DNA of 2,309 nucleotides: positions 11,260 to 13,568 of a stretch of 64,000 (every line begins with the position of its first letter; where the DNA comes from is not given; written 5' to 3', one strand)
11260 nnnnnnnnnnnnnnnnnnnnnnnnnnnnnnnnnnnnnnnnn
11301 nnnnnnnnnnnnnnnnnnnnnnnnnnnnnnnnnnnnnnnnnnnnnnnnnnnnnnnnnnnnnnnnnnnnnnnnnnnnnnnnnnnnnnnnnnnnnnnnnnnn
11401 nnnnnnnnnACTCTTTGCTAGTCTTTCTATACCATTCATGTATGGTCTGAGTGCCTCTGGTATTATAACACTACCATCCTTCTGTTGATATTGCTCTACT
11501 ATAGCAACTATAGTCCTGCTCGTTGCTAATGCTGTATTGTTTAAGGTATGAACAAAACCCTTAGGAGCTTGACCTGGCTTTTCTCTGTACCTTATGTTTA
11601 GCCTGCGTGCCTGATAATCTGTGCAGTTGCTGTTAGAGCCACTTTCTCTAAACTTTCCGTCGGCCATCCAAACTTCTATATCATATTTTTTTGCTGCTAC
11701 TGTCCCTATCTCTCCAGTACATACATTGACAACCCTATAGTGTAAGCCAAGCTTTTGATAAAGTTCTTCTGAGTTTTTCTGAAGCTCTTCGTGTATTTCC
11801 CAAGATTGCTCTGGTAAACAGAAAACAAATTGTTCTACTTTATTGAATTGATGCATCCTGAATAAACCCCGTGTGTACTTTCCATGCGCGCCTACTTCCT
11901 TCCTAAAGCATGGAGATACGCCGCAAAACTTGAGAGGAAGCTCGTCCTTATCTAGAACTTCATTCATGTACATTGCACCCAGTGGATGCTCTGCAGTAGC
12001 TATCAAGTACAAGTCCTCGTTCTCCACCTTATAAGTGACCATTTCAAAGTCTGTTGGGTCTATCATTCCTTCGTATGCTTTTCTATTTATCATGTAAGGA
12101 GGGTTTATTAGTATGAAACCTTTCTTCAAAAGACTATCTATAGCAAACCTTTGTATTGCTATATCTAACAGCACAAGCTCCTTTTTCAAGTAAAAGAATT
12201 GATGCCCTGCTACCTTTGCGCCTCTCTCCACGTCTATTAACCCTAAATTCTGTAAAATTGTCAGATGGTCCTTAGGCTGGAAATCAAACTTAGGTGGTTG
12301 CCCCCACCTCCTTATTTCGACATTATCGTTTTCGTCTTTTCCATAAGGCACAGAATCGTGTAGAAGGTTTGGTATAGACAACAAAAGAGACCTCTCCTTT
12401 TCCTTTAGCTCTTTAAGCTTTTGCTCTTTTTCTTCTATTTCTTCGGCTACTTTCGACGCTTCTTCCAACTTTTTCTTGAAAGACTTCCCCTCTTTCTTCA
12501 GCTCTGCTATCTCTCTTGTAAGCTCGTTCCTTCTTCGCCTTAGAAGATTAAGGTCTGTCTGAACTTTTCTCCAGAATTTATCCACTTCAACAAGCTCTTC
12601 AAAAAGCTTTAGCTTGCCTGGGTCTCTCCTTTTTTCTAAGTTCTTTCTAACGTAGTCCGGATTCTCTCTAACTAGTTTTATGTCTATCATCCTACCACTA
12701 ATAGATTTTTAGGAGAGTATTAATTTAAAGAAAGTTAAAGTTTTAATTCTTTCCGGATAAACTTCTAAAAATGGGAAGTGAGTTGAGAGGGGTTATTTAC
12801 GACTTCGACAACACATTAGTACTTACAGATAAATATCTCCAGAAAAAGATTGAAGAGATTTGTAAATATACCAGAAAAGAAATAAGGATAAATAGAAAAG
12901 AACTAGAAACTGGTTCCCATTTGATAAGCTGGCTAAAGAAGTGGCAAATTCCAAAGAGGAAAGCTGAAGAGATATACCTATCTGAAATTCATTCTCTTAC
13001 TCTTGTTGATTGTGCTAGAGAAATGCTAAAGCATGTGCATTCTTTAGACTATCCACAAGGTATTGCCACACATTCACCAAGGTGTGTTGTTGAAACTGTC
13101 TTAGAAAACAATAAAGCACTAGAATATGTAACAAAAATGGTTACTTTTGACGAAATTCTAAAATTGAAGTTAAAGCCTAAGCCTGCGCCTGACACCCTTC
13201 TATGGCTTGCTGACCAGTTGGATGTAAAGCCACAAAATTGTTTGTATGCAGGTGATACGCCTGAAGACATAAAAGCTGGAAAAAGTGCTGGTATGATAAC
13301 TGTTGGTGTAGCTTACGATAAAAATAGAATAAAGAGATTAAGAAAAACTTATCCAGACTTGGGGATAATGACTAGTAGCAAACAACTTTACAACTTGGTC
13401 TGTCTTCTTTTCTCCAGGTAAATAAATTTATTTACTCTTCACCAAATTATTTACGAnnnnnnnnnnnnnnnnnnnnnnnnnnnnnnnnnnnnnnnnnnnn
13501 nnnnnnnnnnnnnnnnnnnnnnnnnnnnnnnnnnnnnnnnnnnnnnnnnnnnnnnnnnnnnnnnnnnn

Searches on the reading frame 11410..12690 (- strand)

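Call 50: search_protein_families(library=pfam, proteins=[window:11410-12690:-], max_evalue=0.001)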
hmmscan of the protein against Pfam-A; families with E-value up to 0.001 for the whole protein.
window:11410-12690:- (427 aa): 2 families
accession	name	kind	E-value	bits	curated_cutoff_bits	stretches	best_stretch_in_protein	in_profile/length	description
PF00587.30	tRNA-synt_2b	-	1.2e-42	146.5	29.3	1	220-401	1-179/179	tRNA synthetase class II core domain (G, H, P, S and T)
PF02403.27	Seryl_tRNA_N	-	3.4e-25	88.8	28.2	1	1-109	1-107/108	Seryl-tRNA synthetase N-terminal domain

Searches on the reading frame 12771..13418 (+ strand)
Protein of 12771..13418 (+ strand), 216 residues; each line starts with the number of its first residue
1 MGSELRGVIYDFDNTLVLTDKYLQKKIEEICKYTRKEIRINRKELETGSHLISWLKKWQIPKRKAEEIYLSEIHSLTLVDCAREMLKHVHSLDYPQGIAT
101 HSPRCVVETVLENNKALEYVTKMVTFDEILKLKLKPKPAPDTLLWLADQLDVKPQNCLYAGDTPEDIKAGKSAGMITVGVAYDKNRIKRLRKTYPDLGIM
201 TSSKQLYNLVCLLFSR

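Call 48: search_protein_families(library=pfam, proteins=[window:12771-13418:+], max_evalue=0.001)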
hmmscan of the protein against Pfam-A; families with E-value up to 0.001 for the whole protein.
window:12771-13418:+ (216 aa): 4 families
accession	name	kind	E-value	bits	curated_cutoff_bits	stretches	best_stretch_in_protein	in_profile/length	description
PF13419.12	HAD_2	-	1.4e-23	84.3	23.8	1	8-180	1-178/178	Haloacid dehalogenase-like hydrolase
PF00702.32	Hydrolase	-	9.2e-15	56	26.4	1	6-174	2-191/191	haloacid dehalogenase-like hydrolase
PF13242.12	Hydrolase_like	-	3.6e-08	33.6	22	1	137-192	4-60/75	HAD-hyrolase-like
PF12710.13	HAD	-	2e-05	25.5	27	1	8-170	1-188/189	haloacid dehalogenase-like hydrolase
